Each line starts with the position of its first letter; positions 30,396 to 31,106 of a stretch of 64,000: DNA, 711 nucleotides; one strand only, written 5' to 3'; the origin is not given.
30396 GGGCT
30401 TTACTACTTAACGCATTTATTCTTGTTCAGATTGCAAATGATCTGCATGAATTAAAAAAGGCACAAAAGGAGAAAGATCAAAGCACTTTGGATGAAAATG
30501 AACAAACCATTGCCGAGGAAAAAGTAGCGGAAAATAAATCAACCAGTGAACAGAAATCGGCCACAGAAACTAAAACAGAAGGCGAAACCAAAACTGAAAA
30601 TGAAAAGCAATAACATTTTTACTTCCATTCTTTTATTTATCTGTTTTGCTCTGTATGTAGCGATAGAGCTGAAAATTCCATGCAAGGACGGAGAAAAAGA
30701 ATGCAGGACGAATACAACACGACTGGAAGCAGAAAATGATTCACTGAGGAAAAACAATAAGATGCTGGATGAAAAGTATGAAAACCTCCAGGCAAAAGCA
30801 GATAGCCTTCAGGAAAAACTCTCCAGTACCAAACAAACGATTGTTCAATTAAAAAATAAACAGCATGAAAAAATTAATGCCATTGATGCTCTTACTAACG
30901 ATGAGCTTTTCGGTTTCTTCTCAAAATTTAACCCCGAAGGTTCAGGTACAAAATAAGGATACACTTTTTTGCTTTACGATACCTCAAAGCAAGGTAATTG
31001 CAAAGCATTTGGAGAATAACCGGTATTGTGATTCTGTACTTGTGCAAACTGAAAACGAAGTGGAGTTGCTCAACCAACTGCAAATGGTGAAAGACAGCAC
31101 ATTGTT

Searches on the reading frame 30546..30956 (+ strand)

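Call 10: search_protein_families(library=phrogs, proteins=[window:30546-30956:+], max_evalue=0.01)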
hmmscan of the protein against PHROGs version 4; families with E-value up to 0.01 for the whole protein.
window:30546-30956:+ (136 aa): 3 families
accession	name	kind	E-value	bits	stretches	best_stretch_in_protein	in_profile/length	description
phrog_10856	-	moron, auxiliary metabolic gene and host takeover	0.0042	17.6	1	62-123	34-89/309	sporulation protein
phrog_1009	-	unknown function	0.0073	17.4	0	25-109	15-102/103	-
phrog_8488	-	unknown function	0.0095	16.9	0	55-113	13-72/119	-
